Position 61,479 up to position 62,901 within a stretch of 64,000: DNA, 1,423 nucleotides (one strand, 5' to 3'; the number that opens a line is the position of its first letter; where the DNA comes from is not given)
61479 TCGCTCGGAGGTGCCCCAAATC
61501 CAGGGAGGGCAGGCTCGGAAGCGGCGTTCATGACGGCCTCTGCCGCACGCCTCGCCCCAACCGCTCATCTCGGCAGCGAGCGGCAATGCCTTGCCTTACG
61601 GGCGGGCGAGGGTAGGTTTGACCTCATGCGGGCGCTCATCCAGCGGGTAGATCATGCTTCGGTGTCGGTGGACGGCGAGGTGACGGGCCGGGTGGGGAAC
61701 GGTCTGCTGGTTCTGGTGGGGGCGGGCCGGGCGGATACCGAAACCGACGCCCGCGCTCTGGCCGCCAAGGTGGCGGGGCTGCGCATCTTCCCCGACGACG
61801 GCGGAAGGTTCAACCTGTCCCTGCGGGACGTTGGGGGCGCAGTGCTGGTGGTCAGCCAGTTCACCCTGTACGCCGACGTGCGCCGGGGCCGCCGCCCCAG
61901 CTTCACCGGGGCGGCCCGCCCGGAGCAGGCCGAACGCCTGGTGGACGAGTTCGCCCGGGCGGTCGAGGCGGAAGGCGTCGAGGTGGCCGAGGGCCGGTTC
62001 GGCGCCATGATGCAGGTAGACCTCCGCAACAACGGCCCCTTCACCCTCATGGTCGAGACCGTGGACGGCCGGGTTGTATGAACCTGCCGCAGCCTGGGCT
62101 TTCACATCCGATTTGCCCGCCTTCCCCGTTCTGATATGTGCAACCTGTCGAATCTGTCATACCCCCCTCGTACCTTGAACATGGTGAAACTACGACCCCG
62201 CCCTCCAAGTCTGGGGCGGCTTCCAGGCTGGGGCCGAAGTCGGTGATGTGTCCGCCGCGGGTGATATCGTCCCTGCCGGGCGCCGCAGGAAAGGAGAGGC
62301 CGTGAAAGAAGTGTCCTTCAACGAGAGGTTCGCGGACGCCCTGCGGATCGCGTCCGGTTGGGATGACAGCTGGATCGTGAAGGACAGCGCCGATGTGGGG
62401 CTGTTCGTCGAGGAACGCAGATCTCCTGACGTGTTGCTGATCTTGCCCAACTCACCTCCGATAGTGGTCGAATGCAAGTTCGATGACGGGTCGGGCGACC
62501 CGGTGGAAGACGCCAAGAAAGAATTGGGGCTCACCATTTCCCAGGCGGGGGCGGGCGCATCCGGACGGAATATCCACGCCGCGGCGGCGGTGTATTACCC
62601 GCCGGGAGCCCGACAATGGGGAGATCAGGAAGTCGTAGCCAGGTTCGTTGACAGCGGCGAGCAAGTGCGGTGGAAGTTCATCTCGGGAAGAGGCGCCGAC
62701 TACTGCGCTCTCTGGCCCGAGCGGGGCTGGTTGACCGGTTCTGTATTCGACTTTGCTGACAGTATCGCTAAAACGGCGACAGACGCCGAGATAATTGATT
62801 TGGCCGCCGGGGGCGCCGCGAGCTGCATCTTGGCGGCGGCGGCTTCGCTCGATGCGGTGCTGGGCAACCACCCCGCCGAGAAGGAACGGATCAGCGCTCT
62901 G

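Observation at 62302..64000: Unannotated >560-codon open frame at the window end encodes a type IIG/IIL restriction-modification enzyme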

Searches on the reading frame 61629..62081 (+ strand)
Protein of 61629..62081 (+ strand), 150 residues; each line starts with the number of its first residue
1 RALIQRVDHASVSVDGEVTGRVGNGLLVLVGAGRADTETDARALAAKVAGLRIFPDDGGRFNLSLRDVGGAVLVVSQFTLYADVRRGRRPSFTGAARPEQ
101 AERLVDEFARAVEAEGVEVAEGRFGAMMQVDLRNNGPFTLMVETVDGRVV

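Call 82: search_protein_families(library=pfam, proteins=[window:61629-62081:+], max_evalue=0.01)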
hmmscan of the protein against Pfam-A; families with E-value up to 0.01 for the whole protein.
window:61629-62081:+ (150 aa): 1 family
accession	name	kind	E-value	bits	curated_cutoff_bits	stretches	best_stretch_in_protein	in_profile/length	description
PF02580.21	Tyr_Deacylase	-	6.7e-55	185.8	25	1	1-143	1-144/144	D-Tyr-tRNA(Tyr) deacylase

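Call 89: find_encoding_contigs(protein=window:61629-62081:+, flank=10000, max_places=6)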
Protein window:61629-62081:+ (150 aa): no gene with exactly this product is on record in the collection.

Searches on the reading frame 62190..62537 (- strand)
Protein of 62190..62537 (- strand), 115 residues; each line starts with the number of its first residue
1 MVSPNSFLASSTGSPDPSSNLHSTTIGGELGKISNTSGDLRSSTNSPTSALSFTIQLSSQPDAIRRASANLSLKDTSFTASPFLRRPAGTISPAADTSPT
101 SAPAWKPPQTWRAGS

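Call 82: search_protein_families(library=pfam, proteins=[window:62190-62537:-], max_evalue=0.01)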
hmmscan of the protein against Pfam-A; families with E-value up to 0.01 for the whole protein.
window:62190-62537:- (115 aa): 0 families

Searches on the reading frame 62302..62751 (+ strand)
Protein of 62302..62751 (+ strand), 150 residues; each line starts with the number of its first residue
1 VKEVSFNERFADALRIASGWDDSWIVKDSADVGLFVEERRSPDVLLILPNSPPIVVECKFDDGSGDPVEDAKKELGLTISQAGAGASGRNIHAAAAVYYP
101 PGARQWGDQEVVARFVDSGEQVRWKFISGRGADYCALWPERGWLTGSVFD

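Call 52: search_protein_families(library=pfam, alignment_id=A4, max_evalue=1)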
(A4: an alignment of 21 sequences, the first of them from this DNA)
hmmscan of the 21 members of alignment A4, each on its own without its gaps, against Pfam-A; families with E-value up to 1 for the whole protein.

A. member 1, seq(150 aa): 0 families

B. families by the number of members that match (of 21 scanned): 6 families
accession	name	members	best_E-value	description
PF20247.3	DUF6602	2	0.13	Domain of unknown function (DUF6602)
PF22266.2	DUF6953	1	0.14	Family of unknown function (DUF6953)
PF09105.16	SelB-wing_1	1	0.18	Elongation factor SelB, winged helix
PF09154.16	Alpha-amy_C_pro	1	0.24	Alpha-amylase C-terminal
PF02646.22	RmuC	1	0.34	RmuC family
PF11160.13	Hva1_TUDOR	1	0.48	Hypervirulence associated proteins TUDOR domain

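Call 53: search_solved_structures(query=A4, max_evalue=10)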
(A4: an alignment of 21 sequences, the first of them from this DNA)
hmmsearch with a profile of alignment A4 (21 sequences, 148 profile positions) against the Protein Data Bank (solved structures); distinct sequences matched with E-value up to 10: 0.

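Call 59: predict_structure(alignment_id=A4)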
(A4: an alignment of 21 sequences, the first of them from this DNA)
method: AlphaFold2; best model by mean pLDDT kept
length: 150 residues; sequences in the alignment: 21
mean_pLDDT: 94.2   pTM: 0.89
mean pLDDT of the five models: 94.2, 93.8, 93.4, 93.4, 92.7
residues with pLDDT >= 90: 132; 70-90: 16; 50-70: 2; < 50: 0
segments of 3 or more residues with pLDDT < 50: none
pLDDT, mean of each block of 10 residues (from residue 1): 93 96 87 84 94 97 95 97 90 98 95 97 98 97 97
secondary structure, 60 per line:
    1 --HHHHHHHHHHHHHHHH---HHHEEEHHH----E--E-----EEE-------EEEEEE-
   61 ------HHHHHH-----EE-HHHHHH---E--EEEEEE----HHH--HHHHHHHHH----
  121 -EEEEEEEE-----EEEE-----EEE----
elements in order: H3-18 E25-27 E44-46 E54-59 H67-72 H81-86 E93-98 H108-116 E122-129 E135-138 E144-146
